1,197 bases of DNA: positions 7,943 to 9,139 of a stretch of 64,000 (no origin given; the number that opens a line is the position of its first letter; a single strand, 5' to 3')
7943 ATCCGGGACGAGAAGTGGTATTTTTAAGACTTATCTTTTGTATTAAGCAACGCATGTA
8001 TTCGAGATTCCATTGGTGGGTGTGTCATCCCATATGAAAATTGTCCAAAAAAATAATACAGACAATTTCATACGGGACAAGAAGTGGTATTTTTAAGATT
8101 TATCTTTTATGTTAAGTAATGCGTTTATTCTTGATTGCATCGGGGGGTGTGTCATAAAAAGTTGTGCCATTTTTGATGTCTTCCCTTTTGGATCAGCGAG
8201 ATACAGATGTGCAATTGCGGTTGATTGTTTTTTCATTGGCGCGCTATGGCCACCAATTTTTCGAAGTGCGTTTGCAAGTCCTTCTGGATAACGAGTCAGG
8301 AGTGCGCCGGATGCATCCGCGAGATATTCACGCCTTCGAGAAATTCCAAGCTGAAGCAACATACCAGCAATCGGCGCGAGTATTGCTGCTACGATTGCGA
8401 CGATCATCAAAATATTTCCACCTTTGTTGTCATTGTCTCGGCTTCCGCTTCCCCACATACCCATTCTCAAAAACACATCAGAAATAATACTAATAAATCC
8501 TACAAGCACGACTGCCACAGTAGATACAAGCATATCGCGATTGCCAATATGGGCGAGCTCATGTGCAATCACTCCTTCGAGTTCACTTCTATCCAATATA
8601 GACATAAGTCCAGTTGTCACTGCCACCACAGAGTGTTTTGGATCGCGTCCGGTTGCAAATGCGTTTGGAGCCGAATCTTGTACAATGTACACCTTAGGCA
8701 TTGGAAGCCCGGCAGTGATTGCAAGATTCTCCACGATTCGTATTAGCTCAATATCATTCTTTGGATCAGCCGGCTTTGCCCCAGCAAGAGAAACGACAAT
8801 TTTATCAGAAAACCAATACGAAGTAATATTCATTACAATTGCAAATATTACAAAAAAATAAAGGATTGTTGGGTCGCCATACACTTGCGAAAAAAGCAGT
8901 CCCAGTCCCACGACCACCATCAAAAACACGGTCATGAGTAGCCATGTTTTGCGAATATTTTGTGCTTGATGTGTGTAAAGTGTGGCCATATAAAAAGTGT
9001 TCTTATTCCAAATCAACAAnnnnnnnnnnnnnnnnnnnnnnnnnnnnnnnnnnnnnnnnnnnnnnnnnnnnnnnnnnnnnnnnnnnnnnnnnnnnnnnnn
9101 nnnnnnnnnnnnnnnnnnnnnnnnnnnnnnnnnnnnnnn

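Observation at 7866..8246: The 3' end of htpX is tandemly duplicated: three ~125-bp units, with the two distal copies still encoding the last 20 codons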

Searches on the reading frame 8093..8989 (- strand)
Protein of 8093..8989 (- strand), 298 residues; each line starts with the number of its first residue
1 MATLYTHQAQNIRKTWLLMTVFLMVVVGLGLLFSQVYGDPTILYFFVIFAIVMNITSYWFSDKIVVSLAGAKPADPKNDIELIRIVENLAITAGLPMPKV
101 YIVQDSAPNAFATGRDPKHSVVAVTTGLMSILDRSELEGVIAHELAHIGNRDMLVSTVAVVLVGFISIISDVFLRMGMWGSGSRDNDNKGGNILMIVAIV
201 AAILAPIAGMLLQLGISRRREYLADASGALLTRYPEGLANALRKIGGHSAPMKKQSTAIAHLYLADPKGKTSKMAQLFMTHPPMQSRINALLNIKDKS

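Call 7: find_related_loci(query=window:8093-8989:-, collection=genome_contigs, flank=3000)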
Query window:8093-8989:- (298 aa) in genome_contigs; peptide patterns used: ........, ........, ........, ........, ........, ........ (x = any residue, [..] = any of these).
523 stretches matched a pattern; 455 encode a relative of the query (tblastn E <= 1e-3); the best 80 are kept; 80 distinct loci.
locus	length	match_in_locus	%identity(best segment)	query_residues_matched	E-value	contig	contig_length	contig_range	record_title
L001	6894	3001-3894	85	1-298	1e-175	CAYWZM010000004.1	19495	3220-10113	MAG TPA_asm: uncultured Candidatus Saccharibacteria bacterium isolate SRP135725_co1_187 genome assembly, contig: NODE_35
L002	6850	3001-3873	71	2-291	1e-139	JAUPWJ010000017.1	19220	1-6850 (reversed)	MAG: Patescibacteria group bacterium isolate erpe_2018_sw_45hr_WHONDRS-SW48-000100_B_bin.30 scaffold_249247, whole genom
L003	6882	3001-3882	70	1-295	6e-139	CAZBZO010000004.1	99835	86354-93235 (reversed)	MAG TPA_asm: uncultured Candidatus Saccharibacteria bacterium isolate SRP219642_co9_82 genome assembly, contig: NODE_83_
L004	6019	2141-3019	68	2-292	5e-138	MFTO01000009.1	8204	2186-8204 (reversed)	MAG: Candidatus Nomurabacteria bacterium RIFCSPHIGHO2_01_FULL_40_20 rifcsphigho2_01_scaffold_27092, whole genome shotgun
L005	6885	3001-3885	68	1-293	7e-137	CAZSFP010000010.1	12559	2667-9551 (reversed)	MAG TPA_asm: uncultured Candidatus Saccharibacteria bacterium isolate SRP342105_co1_388 genome assembly, contig: NODE_68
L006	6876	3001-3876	69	3-292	6e-136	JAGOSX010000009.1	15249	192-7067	MAG: Candidatus Paceibacterota bacterium isolate Gw_Eff_bin_351 Gw_Eff_8805_length_15249_cov_13.329784, whole genome sho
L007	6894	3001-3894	68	1-295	2e-134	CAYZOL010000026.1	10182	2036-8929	MAG TPA_asm: uncultured Candidatus Saccharibacteria bacterium isolate SRP342105_co1_326 genome assembly, contig: NODE_91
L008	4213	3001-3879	70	2-292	1e-134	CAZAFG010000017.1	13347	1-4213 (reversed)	MAG TPA_asm: uncultured Candidatus Saccharibacteria bacterium isolate SRP286056_co2_554 genome assembly, contig: NODE_75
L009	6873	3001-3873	67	1-293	3e-132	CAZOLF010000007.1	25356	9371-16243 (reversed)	MAG TPA_asm: uncultured Candidatus Saccharibacteria bacterium isolate SRP219642_co7_584 genome assembly, contig: NODE_26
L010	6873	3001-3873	66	3-292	2e-132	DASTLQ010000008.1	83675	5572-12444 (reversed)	MAG TPA_asm: Candidatus Paceibacterota bacterium isolate SMAG_U3062 k141_320077, whole genome shotgun sequence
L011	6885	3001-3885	67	1-293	2e-132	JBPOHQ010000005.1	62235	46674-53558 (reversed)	MAG: Candidatus Nomurabacteria bacterium isolate MAG_121 c_000000368219, whole genome shotgun sequence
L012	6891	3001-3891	66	1-292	1e-131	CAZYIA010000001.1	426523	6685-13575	MAG TPA_asm: uncultured Candidatus Saccharibacteria bacterium isolate SRP263991_co5_231 genome assembly, contig: NODE_11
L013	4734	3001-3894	67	1-295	1e-131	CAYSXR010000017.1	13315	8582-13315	MAG TPA_asm: uncultured Gammaproteobacteria bacterium isolate SRP286056_co2_340 genome assembly, contig: NODE_7576_lengt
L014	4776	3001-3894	66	1-295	1e-130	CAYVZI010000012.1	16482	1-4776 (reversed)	MAG TPA_asm: uncultured Candidatus Saccharibacteria bacterium isolate SRP285395_co1_336 genome assembly, contig: NODE_54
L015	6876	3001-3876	65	1-291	2e-130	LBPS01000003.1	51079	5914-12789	MAG: Candidatus Nomurabacteria bacterium GW2011_GWE2_34_25 UR57_C0003, whole genome shotgun sequence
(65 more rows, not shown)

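Call 8: search_protein_families(library=pfam, proteins=[window:8093-8989:-])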
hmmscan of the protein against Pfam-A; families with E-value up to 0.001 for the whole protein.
window:8093-8989:- (298 aa): 1 family
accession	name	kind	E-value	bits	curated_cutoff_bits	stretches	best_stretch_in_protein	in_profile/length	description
PF01435.24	Peptidase_M48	-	1.7e-35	122.9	20.3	1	77-293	2-184/186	Peptidase family M48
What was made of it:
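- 8093..8989 (-): htpX coding sequence (M48 metalloprotease), 298 aa, ending in the U1 tail. Pfam PF01435 E=1.7e-35 (call 8).
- Checked: htpX (Peptidase_M48, call 8) lies on the minus strand at 8093-8989.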

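Call 18: find_encoding_contigs(protein=window:8093-8989:-, flank=4000, max_places=10)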
Protein window:8093-8989:- (298 aa): 7 contigs read that carry it; 4 places shown.
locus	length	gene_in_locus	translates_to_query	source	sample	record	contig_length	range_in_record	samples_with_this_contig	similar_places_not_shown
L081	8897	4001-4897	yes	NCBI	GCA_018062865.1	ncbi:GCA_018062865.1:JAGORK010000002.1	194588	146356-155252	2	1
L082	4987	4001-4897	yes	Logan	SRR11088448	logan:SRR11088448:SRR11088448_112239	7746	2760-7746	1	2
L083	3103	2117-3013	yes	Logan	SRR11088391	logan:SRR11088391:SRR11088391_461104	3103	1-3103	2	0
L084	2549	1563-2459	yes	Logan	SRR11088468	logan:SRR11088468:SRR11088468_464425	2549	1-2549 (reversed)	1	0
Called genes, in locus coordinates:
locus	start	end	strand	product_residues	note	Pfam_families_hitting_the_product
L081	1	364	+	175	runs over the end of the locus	-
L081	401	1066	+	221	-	-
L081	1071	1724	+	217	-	-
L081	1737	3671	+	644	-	PF09972:DUF2207, PF20990:DUF2207_C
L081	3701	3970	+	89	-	-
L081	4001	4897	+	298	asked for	PF01435:Peptidase_M48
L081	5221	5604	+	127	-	-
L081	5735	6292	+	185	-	-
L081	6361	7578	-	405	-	PF07731:Cu-oxidase_2 (faint), PF07732:Cu-oxidase_3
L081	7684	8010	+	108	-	-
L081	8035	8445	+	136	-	-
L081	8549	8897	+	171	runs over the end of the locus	PF07291:MauE (weak), PF07681:DoxX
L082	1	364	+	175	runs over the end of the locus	-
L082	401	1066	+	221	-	-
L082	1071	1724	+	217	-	-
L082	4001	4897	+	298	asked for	PF01435:Peptidase_M48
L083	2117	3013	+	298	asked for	PF01435:Peptidase_M48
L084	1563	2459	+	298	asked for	PF01435:Peptidase_M48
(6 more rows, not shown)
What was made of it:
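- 8093..8989 (-): The identical protein is found in other assemblies (call 18).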

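Call 19: find_related_loci(query=window:8093-8989:-, collection=metagenome_contigs, flank=3000)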
Query window:8093-8989:- (298 aa) in metagenome_contigs; peptide patterns used: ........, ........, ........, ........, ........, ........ (x = any residue, [..] = any of these).
600 stretches matched a pattern (row limit reached: there are more); 551 encode a relative of the query (tblastn E <= 1e-3); the best 80 are kept; 80 distinct loci.
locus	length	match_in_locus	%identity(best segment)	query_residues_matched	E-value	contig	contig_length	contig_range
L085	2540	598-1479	70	1-293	3e-147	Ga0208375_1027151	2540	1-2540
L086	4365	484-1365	70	1-295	8e-140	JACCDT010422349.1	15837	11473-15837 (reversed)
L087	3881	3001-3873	71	1-292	4e-140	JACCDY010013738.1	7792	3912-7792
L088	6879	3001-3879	68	2-292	4e-138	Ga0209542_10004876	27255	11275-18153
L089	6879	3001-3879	70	1-293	1e-137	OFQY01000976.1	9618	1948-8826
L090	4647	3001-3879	70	1-293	5e-138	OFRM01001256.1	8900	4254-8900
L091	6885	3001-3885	70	1-292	6e-137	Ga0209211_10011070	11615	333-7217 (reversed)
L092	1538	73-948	69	1-291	2e-147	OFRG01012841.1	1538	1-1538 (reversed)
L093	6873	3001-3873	67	1-293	2e-132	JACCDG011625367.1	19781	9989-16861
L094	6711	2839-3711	67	4-292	1e-132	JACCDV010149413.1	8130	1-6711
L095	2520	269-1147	65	1-292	3e-139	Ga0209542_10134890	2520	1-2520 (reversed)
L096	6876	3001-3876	65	1-291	1e-130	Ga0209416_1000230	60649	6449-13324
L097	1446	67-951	69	1-293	9e-142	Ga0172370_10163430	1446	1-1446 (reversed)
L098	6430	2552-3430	66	1-291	9e-130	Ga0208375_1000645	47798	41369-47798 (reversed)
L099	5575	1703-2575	67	1-292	4e-129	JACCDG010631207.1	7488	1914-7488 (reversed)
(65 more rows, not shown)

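Call 34: find_homologous_proteins(query=window:8093-8989:-, max_evalue=1e-60)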
Query window:8093-8989:- (298 aa): 7998 proteins with E <= 1e-60 among 8000 candidates; the best 120 are listed.
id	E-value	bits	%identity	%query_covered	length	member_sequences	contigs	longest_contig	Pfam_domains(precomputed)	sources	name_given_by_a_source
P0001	2.7e-189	645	100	100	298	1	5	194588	PF01435.25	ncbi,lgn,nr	ncbi:MAG: M48 family metallopeptidase [Candidatus Pacebacteria bacterium]|nr:M48 family metallopepti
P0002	8.3e-186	634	98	100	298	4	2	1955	PF01435.25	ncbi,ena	-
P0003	5.2e-173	592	91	100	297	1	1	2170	PF01435.25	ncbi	-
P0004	6.9e-171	585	90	100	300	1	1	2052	PF01435.25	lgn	-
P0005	2.3e-170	583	89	100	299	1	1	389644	PF01435.25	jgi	jgi:heat shock protein HtpX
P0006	3.7e-170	583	89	100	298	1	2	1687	PF01435.25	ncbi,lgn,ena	-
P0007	4.0e-167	573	87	100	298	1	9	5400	PF01435.25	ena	-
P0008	4.8e-166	569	86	100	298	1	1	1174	PF01435.25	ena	-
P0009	1.2e-164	565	86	100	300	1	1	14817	PF01435.25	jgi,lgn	jgi:heat shock protein HtpX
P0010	1.4e-164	564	85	100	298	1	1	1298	PF01435.25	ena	-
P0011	1.1e-162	558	85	100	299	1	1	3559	PF01435.25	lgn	-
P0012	2.0e-159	547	83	98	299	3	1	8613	PF01435.25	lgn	-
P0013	7.9e-155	532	89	92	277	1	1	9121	PF01435.25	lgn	-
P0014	6.9e-149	513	79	99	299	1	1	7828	PF01435.25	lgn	-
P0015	1.3e-146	505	84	92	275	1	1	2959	PF01435.25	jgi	jgi:heat shock protein HtpX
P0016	1.7e-139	482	79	94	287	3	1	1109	PF01435.25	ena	-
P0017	8.8e-133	460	71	98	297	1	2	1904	PF01435.25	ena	-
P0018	1.1e-132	460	70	98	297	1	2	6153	PF01435.25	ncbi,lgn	-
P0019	2.5e-132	459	70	98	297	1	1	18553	PF01435.25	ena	-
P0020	2.8e-132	458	72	98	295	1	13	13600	PF01435.25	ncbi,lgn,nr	ncbi:MAG: heat shock protein HtpX [Patescibacteria group bacterium]|nr:heat shock protein HtpX [Pate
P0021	8.3e-132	457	71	98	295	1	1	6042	PF01435.25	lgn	-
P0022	8.9e-132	457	71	98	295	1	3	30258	PF01435.25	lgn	-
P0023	3.4e-131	455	67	98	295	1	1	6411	PF01435.25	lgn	-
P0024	3.6e-131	455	71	98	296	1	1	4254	PF01435.25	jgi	jgi:heat shock protein HtpX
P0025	4.1e-131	455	69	99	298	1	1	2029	PF01435.25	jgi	jgi:heat shock protein HtpX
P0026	5.1e-131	454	69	98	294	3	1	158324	PF01435.25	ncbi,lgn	-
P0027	7.1e-131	454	70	98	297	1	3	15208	PF01435.25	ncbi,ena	-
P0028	8.1e-131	454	70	98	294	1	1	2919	PF01435.25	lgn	-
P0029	1.7e-130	453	70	98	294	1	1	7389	PF01435.25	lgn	-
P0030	1.8e-130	452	70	97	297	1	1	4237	PF01435.25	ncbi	-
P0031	2.2e-130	452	69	98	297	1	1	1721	PF01435.25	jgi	-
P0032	3.0e-130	452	70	98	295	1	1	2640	PF01435.25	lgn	-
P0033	3.4e-130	452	70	98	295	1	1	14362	PF01435.25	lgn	-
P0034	3.5e-130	451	71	98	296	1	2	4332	PF01435.25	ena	-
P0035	5.3e-130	451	72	98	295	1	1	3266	PF01435.25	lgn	-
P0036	6.1e-130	451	70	98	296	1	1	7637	PF01435.25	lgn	-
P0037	6.3e-130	451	71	97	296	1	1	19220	PF01435.25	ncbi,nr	ncbi:MAG: heat shock protein HtpX [Patescibacteria group bacterium]|nr:heat shock protein HtpX [Pate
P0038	8.7e-130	450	70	98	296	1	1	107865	PF01435.25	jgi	jgi:heat shock protein HtpX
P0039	9.0e-130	450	71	98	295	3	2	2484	PF01435.25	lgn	-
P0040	1.2e-129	450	70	98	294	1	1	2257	PF01435.25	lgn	-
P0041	1.2e-129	450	71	97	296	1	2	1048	PF01435.25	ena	-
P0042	1.6e-129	449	70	98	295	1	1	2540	PF01435.25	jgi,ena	-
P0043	1.7e-129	449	70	99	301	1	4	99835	PF01435.25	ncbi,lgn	-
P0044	2.2e-129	449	70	98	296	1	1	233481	PF01435.25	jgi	-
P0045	5.1e-129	448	69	99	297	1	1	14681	PF01435.25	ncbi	-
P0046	5.3e-129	448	70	98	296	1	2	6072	PF01435.25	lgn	-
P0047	5.7e-129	447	71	98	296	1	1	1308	PF01435.25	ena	-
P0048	8.5e-129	447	69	98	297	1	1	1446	PF01435.25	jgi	-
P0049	1.1e-128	447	70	97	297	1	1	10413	PF01435.25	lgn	-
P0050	1.1e-128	447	69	98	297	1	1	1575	PF01435.25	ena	-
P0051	1.1e-128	447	70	97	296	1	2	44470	PF01435.25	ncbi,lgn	-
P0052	1.3e-128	446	70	97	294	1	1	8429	PF01435.25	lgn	-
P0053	1.4e-128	446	69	98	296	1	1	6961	PF01435.25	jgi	jgi:heat shock protein HtpX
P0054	2.8e-128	445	70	98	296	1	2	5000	PF01435.25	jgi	jgi:heat shock protein HtpX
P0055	2.8e-128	445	70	98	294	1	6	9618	PF01435.25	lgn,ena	-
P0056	3.3e-128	445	69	97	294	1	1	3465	PF01435.25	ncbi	-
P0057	3.5e-128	445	71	97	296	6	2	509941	PF01435.25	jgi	jgi:heat shock protein HtpX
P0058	3.9e-128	445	68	98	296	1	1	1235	PF01435.25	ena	-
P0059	6.7e-128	444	68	98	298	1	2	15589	PF01435.25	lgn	-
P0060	8.3e-128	444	67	98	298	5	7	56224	PF01435.25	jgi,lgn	jgi:heat shock protein HtpX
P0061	8.6e-128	444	69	98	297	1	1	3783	PF01435.25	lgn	-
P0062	9.6e-128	443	70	98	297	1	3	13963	PF01435.25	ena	-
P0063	1.3e-127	443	70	98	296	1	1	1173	PF01435.25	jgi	jgi:heat shock protein HtpX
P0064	1.4e-127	443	70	98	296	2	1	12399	PF01435.25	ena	-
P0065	1.4e-127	443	71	98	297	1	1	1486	PF01435.25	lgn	-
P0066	1.5e-127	443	69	99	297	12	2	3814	PF01435.25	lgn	-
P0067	1.5e-127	443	69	98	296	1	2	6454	PF01435.25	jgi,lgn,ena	jgi:heat shock protein HtpX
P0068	1.9e-127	443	68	98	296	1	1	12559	PF01435.25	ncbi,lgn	-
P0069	3.4e-127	442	71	99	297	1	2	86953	PF01435.25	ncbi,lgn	-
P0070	3.6e-127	442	70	97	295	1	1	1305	PF01435.25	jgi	jgi:heat shock protein HtpX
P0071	3.7e-127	442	71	98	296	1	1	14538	PF01435.25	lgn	-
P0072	3.8e-127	442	68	97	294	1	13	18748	PF01435.25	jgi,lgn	jgi:heat shock protein HtpX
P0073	3.8e-127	442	66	98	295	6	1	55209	PF01435.25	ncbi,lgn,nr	ncbi:MAG: M48 family metallopeptidase [Candidatus Pacebacteria bacterium]|nr:M48 family metallopepti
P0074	4.9e-127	441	68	98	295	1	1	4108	PF01435.25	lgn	-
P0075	5.6e-127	441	69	98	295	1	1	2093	PF01435.25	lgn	-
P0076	5.7e-127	441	68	98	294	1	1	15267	PF01435.25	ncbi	-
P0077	5.9e-127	441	70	98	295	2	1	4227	PF01435.25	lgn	-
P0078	6.1e-127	441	69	98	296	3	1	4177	PF01435.25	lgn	-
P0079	6.9e-127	441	68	98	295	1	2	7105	PF01435.25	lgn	-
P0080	7.7e-127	441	67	99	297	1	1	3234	PF01435.25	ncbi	-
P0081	7.9e-127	440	69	97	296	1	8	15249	PF01435.25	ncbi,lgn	-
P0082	8.0e-127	440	68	97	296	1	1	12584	PF01435.25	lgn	-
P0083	8.0e-127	440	67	98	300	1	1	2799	PF01435.25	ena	-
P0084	8.6e-127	440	68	98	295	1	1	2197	PF01435.25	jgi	jgi:heat shock protein HtpX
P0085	9.3e-127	440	69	98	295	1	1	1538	PF01435.25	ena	-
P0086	1.3e-126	440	68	98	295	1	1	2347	PF01435.25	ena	-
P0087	1.6e-126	439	70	98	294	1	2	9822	PF01435.25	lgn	-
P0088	1.7e-126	439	68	98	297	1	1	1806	PF01435.25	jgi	jgi:heat shock protein HtpX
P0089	1.8e-126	439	69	97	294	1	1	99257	PF01435.25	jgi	-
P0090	2.2e-126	439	68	99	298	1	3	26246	PF01435.25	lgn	-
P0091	2.7e-126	439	68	98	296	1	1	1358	PF01435.25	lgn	-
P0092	3.0e-126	439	68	98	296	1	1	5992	PF01435.25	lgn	-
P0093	3.2e-126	438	68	99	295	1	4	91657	PF01435.25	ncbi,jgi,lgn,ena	jgi:heat shock protein HtpX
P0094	3.3e-126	438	68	98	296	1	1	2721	PF01435.25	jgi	-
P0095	4.0e-126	438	68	99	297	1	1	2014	PF01435.25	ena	-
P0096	4.2e-126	438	66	99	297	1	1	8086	PF01435.25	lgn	-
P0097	5.5e-126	438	65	98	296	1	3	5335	PF01435.25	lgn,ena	-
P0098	6.0e-126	438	68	99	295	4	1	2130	PF01435.25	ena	-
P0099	7.2e-126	437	67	99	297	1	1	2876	PF01435.25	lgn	-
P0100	8.0e-126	437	70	98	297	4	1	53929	PF01435.25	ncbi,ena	ncbi:MAG: M48 family metallopeptidase [Patescibacteria group bacterium]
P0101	8.6e-126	437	67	98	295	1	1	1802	PF01435.25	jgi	jgi:heat shock protein HtpX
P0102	8.9e-126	437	69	98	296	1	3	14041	PF01435.25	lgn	-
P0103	1.3e-125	437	69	97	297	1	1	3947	PF01435.25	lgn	-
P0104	1.5e-125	436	67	98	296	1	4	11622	PF01435.25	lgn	-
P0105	1.5e-125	436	66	98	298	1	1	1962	PF01435.25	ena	-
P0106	1.6e-125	436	66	98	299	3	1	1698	PF01435.25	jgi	-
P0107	2.0e-125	436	68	98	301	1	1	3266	PF01435.25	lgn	-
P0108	2.1e-125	436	66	98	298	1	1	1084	PF01435.25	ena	-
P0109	2.3e-125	436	68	100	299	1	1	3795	PF01435.25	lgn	-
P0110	2.4e-125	436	66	99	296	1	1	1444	PF01435.25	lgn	-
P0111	2.9e-125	435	68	98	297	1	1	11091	PF01435.25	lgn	-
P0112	4.2e-125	435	69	98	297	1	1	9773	PF01435.25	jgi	jgi:heat shock protein HtpX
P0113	4.4e-125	435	65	98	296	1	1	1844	PF01435.25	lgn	-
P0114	4.6e-125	435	66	98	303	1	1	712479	PF01435.25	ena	-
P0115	4.7e-125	435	65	98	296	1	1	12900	PF01435.25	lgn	-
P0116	4.9e-125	435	67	98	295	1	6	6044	PF01435.25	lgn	-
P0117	5.3e-125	434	67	97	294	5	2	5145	PF01435.25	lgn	-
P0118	6.0e-125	434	68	98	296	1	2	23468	PF01435.25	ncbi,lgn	ncbi:MAG: M48 family metallopeptidase [Minisyncoccia bacterium]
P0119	6.2e-125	434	66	98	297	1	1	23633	PF01435.25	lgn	-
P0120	7.0e-125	434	67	98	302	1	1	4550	PF01435.25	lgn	-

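Call 36: find_encoding_contigs(protein=P0002, flank=2500, max_places=4)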
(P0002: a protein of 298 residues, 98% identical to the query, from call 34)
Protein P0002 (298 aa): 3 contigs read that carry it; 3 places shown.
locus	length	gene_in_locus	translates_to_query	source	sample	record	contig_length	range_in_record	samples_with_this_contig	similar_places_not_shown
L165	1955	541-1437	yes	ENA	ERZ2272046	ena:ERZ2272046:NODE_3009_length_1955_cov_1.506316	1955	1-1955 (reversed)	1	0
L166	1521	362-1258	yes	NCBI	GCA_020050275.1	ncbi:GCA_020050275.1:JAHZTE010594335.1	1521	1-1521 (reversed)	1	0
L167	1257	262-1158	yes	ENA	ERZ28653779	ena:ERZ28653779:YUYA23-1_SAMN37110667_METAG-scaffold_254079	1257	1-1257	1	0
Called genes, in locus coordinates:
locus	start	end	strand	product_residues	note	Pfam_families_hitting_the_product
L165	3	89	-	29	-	?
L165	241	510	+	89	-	-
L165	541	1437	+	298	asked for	PF01435:Peptidase_M48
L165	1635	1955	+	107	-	?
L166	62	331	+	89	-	-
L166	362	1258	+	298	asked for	PF01435:Peptidase_M48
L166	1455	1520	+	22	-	?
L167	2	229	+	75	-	?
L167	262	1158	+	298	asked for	PF01435:Peptidase_M48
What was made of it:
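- P0002-type contigs were not recovered from those runs (call 36).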

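Call 37: find_encoding_contigs(protein=P0007, flank=2500, max_places=6)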
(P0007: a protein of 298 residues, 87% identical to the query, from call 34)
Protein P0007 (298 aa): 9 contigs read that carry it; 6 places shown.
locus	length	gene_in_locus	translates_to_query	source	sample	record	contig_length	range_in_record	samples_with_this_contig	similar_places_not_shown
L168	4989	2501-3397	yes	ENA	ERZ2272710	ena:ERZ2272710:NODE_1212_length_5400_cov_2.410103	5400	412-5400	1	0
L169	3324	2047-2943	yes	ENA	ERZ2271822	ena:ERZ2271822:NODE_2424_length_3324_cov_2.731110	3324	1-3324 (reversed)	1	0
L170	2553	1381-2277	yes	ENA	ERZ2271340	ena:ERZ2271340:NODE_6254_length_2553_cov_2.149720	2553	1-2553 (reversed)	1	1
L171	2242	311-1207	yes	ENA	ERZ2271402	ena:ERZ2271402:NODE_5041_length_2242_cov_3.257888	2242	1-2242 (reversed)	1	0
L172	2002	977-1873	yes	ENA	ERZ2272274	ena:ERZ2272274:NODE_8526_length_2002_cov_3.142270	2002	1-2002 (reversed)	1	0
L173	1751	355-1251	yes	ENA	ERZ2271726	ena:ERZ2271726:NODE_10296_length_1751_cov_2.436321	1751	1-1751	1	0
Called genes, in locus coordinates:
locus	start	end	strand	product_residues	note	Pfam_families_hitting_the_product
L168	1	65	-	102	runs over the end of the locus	-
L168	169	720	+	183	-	PF04011:LemA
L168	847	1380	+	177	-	PF10648:Gmad2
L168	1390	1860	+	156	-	-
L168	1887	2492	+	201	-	PF09997:DUF2238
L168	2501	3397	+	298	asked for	PF01435:Peptidase_M48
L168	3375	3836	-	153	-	-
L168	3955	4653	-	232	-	-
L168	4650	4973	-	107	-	-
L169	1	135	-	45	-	?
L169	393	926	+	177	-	PF10648:Gmad2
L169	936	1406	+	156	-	-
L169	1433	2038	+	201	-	PF09997:DUF2238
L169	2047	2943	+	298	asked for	PF01435:Peptidase_M48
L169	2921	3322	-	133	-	?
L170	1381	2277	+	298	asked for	PF01435:Peptidase_M48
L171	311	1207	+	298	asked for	PF01435:Peptidase_M48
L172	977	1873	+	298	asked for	PF01435:Peptidase_M48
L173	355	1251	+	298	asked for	PF01435:Peptidase_M48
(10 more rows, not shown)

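Call 38: find_encoding_contigs(protein=P0005, flank=2500, max_places=3)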
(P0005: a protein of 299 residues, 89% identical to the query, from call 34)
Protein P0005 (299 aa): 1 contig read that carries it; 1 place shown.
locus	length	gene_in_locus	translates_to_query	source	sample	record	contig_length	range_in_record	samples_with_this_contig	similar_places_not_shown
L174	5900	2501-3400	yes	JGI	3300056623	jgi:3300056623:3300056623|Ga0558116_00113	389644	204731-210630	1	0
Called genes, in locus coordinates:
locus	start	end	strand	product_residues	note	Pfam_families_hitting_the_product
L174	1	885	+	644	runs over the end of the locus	PF09972:DUF2207, PF20990:DUF2207_C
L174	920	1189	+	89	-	-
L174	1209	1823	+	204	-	PF09997:DUF2238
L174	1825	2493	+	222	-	-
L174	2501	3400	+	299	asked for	PF01435:Peptidase_M48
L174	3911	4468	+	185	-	-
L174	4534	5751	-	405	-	PF07731:Cu-oxidase_2 (faint), PF07732:Cu-oxidase_3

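Call 39: find_encoding_contigs(protein=P0009, flank=2500, max_places=3)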
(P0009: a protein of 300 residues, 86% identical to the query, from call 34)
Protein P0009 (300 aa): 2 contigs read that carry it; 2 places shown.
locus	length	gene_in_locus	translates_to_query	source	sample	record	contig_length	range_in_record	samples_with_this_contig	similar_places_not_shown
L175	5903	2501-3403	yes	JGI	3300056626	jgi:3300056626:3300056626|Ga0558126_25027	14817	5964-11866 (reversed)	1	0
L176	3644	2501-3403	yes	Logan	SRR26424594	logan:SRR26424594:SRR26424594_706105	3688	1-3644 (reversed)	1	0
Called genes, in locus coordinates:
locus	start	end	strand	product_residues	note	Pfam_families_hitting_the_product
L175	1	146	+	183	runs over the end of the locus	PF04011:LemA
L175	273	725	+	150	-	-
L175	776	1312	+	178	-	PF10648:Gmad2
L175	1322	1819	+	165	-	-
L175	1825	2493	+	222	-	-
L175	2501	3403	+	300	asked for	PF01435:Peptidase_M48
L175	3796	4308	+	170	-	-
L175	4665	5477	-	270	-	PF01909:NTP_transf_2 (weak)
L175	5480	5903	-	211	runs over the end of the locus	PF13483:Lactamase_B_3, PF23023:Anti-Pycsar_Apyc1 (faint), PF12706:Lactamase_B_2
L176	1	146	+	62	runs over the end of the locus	?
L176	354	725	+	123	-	-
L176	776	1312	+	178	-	PF10648:Gmad2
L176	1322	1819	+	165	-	-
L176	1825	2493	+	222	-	-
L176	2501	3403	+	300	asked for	PF01435:Peptidase_M48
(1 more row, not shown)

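Call 42: find_encoding_contigs(protein=P0003, flank=2500, max_places=3)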
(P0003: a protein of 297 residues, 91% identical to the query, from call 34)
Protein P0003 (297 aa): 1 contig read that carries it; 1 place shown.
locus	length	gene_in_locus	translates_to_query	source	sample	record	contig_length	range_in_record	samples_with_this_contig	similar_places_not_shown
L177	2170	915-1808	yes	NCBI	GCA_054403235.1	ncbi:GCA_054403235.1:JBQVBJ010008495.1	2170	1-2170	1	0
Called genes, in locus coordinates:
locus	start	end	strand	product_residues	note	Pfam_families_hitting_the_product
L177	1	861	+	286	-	?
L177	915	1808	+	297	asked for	PF01435:Peptidase_M48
